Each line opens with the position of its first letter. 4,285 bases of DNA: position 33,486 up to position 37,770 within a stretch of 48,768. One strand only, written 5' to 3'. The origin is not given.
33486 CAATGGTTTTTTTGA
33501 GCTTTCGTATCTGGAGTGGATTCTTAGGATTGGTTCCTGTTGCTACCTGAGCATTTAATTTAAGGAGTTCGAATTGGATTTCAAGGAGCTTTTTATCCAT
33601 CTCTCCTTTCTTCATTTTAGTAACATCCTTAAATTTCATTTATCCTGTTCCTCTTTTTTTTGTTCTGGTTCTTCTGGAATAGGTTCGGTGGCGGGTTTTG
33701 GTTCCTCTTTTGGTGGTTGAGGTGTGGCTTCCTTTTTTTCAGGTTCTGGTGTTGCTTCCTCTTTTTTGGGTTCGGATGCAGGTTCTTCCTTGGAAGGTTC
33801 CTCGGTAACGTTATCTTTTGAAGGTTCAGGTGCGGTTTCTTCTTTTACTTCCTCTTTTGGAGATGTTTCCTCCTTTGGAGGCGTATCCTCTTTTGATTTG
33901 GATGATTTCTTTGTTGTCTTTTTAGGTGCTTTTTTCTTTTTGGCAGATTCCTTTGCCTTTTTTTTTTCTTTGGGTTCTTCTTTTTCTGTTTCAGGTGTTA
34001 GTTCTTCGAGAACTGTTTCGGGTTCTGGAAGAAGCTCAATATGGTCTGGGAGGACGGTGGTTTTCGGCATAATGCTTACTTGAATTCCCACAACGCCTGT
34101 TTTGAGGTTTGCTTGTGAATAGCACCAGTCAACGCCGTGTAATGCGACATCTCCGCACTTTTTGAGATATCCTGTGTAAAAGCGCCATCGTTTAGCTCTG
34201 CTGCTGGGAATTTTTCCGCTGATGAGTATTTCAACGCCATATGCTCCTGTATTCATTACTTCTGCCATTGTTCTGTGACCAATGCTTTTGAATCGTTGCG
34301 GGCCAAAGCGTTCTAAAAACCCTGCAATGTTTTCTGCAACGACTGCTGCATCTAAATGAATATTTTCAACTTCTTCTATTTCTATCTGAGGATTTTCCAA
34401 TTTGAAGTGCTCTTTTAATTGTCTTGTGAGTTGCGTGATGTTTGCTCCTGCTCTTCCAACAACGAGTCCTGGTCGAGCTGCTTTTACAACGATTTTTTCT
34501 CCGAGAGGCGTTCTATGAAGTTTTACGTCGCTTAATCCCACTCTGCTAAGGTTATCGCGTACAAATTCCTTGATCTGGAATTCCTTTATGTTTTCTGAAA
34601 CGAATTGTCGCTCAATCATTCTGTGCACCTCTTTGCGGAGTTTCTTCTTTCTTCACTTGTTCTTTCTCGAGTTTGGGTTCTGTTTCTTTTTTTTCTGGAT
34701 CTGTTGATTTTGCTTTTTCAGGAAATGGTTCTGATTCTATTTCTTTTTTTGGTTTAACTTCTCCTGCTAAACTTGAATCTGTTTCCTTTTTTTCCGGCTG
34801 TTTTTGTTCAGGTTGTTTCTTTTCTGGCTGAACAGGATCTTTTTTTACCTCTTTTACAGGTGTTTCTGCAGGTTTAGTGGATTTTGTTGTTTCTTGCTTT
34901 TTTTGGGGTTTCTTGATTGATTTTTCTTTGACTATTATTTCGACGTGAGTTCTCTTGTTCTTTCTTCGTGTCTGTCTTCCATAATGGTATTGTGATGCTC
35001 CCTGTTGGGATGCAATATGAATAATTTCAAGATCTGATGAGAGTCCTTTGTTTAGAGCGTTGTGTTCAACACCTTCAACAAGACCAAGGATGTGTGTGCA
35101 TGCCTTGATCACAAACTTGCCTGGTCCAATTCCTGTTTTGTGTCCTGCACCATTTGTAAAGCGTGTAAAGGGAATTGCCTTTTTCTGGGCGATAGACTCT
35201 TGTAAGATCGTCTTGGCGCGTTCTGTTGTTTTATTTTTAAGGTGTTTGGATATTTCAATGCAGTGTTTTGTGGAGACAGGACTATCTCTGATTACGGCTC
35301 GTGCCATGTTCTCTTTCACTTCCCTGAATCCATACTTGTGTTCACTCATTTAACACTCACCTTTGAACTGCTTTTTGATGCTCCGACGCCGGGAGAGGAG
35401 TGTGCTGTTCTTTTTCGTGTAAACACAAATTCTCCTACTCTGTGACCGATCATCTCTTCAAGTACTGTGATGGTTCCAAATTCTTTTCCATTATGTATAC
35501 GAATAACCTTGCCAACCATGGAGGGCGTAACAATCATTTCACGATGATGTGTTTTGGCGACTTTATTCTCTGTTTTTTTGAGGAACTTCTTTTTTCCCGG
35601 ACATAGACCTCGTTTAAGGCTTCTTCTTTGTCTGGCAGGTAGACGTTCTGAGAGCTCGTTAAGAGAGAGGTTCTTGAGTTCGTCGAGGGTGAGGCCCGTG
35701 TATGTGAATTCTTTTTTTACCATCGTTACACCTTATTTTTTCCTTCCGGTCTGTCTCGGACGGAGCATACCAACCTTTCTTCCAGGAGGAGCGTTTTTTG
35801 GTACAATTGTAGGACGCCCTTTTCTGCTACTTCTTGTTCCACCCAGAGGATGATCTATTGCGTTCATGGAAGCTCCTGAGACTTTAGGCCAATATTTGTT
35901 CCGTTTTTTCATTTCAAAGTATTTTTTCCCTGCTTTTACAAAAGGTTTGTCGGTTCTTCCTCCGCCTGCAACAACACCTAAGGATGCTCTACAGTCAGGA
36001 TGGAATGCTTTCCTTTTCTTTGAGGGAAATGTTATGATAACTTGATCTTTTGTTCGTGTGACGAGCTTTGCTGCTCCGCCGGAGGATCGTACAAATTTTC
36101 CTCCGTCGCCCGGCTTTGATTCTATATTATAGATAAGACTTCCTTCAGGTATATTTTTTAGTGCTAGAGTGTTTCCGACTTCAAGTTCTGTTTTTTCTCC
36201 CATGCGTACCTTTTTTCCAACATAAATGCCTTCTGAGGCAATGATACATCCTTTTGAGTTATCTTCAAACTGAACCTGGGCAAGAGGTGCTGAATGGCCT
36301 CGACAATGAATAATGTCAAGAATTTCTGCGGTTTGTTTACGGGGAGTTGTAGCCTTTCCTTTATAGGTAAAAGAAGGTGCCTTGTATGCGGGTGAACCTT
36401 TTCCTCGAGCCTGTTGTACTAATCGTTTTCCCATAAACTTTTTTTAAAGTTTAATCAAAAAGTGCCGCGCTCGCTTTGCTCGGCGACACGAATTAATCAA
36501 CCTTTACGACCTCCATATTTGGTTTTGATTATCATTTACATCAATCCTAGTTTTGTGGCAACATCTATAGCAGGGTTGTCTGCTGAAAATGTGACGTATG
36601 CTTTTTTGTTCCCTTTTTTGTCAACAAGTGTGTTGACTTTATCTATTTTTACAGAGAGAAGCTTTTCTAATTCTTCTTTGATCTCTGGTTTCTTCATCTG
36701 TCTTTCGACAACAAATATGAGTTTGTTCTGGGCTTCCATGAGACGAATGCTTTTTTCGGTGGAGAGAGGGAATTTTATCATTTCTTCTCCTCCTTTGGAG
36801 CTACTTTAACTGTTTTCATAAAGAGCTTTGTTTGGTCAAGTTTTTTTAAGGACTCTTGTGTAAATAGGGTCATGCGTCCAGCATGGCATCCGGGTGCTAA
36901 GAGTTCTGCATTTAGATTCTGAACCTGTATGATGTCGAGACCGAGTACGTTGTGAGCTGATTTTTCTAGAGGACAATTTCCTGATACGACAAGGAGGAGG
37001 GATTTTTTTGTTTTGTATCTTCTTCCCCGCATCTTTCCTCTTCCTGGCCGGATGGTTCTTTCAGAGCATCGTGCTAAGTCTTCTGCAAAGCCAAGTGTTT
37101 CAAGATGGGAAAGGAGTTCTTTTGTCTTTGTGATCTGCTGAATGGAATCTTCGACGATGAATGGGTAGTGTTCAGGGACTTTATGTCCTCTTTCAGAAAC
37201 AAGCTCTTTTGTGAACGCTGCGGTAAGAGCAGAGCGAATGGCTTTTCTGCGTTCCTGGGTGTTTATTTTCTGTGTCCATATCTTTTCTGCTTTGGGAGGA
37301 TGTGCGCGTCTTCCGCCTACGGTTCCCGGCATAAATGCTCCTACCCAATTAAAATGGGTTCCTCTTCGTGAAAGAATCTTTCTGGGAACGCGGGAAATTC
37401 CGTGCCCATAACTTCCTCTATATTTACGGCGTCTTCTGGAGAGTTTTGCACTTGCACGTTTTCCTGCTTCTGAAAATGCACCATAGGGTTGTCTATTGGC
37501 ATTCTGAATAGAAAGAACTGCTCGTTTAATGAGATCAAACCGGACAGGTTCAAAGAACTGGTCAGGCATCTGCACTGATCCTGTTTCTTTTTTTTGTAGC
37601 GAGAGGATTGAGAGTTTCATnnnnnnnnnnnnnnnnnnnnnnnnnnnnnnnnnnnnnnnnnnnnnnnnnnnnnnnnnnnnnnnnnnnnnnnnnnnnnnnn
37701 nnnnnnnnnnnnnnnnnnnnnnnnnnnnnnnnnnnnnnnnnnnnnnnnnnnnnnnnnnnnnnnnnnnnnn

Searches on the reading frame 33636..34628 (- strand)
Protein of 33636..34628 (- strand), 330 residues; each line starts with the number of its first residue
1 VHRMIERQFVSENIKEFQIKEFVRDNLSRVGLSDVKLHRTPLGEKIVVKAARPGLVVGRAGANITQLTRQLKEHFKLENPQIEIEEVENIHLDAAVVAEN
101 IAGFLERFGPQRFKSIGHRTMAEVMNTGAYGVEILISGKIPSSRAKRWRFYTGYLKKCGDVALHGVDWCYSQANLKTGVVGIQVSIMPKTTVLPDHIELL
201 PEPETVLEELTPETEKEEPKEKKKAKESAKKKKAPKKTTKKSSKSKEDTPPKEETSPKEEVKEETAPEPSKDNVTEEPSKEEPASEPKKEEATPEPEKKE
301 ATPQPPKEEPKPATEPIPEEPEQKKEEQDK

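Call 32: search_protein_families(library=pfam, proteins=[window:33636-34628:-], max_evalue=0.00001)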
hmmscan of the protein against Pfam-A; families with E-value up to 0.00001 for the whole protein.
window:33636-34628:- (330 aa): 2 families
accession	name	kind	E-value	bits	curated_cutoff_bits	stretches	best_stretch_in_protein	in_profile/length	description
PF07650.23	KH_2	-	1.3e-12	47.8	22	1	19-88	2-74/78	KH domain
PF00189.25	Ribosomal_S3_C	-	1.7e-12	48.1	34.1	1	112-186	10-83/83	Ribosomal protein S3, C-terminal domain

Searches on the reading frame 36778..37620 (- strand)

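Call 32: search_protein_families(library=pfam, proteins=[window:36778-37620:-], max_evalue=0.00001)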
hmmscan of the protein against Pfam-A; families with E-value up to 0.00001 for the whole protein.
window:36778-37620:- (280 aa): 1 family
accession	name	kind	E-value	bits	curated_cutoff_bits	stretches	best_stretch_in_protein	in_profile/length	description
PF00573.27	Ribosomal_L4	-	6e-33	114.5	25.8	1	18-263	3-189/190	Ribosomal protein L4/L1 family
